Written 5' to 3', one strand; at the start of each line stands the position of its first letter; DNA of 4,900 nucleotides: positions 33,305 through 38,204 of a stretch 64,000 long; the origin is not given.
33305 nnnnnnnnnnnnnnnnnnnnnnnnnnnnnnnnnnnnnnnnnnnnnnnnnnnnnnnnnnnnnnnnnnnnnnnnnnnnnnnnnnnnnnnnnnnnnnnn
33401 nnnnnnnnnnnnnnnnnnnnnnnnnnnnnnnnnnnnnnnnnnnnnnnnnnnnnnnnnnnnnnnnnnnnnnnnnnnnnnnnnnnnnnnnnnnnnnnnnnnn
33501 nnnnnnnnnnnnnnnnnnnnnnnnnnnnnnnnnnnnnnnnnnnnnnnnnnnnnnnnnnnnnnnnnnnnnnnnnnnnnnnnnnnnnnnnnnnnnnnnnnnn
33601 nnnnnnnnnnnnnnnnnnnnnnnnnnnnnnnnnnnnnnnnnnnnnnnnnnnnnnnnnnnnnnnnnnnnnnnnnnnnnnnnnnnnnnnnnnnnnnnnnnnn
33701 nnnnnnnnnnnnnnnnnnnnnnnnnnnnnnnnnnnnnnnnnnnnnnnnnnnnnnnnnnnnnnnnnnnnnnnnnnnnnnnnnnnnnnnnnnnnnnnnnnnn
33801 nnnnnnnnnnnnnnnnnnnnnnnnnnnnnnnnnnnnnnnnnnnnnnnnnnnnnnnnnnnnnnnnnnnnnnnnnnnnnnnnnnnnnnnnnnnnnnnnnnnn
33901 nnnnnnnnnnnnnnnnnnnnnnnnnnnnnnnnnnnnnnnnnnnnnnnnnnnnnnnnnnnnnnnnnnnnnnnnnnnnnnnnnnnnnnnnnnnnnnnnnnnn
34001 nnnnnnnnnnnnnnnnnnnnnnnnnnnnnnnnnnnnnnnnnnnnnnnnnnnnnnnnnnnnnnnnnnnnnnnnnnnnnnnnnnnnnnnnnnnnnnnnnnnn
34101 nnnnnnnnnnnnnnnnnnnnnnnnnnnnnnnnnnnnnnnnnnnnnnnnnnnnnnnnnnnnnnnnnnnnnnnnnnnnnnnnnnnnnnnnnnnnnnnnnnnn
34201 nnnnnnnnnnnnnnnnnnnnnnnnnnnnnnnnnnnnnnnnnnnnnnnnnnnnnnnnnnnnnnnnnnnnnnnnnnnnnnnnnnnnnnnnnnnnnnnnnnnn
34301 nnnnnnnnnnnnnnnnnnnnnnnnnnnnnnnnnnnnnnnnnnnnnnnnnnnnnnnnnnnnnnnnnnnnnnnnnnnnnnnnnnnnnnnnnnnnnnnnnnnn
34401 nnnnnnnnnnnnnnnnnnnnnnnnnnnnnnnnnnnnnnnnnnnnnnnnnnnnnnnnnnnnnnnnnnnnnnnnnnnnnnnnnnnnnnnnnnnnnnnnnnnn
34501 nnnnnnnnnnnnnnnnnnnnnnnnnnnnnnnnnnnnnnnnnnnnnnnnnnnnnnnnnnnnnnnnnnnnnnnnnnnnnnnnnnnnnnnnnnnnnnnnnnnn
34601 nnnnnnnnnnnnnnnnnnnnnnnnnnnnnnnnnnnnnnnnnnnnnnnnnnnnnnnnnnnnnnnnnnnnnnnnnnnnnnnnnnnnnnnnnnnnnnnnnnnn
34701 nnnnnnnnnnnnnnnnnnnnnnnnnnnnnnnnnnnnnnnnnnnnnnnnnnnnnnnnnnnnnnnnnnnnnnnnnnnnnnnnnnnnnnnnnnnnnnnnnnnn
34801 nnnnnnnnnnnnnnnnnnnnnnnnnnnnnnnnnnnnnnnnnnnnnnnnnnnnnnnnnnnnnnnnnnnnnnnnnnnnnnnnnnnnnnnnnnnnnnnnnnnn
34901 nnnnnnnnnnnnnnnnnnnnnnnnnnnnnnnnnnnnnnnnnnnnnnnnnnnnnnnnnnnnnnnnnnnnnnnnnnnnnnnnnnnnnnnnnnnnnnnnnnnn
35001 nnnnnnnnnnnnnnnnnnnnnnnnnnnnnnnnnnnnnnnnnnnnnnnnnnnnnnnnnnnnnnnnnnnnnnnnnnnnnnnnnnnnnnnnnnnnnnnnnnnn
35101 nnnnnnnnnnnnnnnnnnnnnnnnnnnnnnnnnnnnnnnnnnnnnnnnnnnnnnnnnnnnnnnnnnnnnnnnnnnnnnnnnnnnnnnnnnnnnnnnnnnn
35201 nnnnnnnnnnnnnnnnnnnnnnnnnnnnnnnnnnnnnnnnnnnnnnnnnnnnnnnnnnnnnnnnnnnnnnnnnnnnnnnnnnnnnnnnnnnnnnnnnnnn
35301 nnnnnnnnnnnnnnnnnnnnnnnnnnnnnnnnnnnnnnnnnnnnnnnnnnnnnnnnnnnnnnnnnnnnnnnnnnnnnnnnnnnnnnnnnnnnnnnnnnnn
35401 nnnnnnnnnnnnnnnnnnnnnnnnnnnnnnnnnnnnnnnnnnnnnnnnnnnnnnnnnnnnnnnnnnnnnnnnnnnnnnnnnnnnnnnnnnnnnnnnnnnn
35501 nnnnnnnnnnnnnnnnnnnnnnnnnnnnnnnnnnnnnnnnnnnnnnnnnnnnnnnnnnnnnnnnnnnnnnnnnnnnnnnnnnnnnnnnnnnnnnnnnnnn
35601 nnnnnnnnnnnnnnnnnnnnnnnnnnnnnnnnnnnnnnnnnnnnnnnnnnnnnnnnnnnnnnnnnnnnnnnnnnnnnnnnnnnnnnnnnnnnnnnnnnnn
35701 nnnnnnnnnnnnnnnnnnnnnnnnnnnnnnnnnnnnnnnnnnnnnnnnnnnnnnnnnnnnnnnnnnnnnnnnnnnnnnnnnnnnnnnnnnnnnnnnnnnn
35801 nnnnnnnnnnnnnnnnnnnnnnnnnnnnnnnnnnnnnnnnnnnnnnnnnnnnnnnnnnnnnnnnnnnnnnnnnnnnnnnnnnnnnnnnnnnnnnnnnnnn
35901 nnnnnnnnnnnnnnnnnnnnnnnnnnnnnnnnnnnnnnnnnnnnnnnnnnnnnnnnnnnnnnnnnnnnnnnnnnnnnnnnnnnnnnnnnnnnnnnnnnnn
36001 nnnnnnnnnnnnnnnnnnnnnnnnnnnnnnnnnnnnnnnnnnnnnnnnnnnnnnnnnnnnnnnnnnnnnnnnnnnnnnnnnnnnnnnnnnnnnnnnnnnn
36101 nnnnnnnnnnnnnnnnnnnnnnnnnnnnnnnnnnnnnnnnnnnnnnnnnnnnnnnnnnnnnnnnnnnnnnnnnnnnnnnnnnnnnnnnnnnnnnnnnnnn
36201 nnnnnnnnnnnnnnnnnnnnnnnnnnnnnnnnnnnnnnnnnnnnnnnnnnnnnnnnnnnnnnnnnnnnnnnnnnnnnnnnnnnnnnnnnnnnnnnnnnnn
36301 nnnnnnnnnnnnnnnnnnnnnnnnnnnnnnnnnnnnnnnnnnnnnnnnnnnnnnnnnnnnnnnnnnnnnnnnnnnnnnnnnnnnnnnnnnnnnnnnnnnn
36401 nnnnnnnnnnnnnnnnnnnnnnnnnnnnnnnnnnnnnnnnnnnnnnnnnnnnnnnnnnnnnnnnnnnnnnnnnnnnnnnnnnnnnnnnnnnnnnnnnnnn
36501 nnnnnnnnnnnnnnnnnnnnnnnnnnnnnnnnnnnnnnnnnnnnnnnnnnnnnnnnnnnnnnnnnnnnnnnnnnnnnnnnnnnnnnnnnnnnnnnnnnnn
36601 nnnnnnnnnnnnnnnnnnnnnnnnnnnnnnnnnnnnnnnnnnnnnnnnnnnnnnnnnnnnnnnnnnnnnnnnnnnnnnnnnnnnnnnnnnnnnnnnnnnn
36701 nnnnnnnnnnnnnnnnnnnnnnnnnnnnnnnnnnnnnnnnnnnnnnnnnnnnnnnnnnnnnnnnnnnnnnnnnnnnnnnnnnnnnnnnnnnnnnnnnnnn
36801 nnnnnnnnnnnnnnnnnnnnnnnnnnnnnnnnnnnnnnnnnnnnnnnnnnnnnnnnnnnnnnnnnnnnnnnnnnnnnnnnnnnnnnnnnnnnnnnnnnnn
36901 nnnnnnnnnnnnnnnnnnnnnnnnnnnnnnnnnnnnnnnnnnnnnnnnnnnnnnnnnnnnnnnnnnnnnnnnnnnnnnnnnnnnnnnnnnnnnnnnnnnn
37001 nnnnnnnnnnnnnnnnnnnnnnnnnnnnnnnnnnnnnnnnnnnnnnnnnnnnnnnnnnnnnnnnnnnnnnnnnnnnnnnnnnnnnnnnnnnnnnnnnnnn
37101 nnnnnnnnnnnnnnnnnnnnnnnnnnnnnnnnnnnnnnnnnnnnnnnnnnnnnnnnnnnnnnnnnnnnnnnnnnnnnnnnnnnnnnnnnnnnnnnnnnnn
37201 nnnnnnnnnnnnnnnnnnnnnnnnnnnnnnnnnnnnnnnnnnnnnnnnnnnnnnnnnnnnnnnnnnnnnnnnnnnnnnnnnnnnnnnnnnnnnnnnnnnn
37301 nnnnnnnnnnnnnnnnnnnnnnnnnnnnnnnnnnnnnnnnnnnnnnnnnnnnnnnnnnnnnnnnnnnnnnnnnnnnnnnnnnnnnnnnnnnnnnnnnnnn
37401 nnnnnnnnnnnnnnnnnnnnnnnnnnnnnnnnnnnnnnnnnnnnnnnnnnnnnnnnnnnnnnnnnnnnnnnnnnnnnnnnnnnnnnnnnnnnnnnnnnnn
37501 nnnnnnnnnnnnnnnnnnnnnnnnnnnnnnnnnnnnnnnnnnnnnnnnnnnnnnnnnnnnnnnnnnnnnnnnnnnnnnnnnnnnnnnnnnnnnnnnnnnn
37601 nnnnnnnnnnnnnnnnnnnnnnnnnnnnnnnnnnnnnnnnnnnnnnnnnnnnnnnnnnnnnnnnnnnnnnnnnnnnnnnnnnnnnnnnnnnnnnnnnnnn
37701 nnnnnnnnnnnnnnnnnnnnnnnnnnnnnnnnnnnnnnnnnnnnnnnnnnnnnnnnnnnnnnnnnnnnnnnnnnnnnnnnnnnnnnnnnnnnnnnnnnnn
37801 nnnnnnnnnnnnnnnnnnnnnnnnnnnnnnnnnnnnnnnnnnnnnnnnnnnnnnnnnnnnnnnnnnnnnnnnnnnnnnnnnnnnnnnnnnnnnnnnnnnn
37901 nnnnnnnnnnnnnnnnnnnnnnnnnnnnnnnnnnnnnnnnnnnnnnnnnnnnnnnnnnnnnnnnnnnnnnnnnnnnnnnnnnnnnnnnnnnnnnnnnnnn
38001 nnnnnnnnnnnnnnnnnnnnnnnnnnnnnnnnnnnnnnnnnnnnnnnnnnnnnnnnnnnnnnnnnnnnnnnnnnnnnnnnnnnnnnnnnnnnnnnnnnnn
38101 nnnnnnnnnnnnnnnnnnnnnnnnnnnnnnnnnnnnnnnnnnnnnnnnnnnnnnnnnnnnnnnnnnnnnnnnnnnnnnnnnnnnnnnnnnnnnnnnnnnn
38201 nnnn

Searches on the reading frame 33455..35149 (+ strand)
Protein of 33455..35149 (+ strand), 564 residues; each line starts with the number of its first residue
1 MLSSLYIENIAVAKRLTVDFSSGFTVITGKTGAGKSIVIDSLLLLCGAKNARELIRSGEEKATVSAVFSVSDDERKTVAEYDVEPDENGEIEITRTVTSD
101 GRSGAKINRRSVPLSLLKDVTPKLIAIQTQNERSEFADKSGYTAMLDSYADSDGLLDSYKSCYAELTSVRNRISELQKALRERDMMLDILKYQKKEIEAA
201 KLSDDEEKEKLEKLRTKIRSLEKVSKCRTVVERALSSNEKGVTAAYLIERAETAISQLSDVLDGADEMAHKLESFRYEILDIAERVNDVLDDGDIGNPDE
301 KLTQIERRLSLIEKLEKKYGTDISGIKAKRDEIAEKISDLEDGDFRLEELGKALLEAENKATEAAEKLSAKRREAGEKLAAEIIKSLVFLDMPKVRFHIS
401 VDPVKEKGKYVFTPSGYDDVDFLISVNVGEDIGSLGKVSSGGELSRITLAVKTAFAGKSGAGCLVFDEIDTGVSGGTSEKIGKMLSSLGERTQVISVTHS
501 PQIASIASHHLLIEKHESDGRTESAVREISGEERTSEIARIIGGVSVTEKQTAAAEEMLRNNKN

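Call 61: search_protein_families(library=pfam, proteins=[window:33455-35149:+], max_evalue=0.00001)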
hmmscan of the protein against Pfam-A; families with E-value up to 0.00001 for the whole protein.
window:33455-35149:+ (564 aa): 4 families
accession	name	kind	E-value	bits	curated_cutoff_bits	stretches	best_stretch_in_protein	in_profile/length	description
PF02463.25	SMC_N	-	8.1e-20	71.6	40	1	2-515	2-213/220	RecF/RecN/SMC N terminal domain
PF13476.12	AAA_23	-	6.1e-16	60.1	27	1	4-223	1-198/201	AAA domain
PF13304.12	AAA_21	-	1.5e-09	38.8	27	0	24-503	1-302/304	AAA domain, putative AbiEii toxin, Type IV TA system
PF13175.12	AAA_15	-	6.2e-08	33.1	32.1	1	1-504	1-374/374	AAA ATPase domain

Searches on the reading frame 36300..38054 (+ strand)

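Call 61: search_protein_families(library=pfam, proteins=[window:36300-38054:+], max_evalue=0.00001)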
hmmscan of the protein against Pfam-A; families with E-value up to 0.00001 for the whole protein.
window:36300-38054:+ (584 aa): 4 families
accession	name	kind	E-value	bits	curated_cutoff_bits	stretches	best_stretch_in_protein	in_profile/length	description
PF02873.21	MurB_C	-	4.5e-36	123.4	27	1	483-580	1-97/99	UDP-N-acetylenolpyruvoylglucosamine reductase, C-terminal domain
PF01565.28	FAD_binding_4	-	2.6e-16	60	26.4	1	319-439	2-130/139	FAD binding domain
PF00702.32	Hydrolase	-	2.7e-14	54.4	26.4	1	45-239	2-190/191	haloacid dehalogenase-like hydrolase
PF13419.12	HAD_2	-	9.7e-14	52.3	23.8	1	47-244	1-176/178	Haloacid dehalogenase-like hydrolase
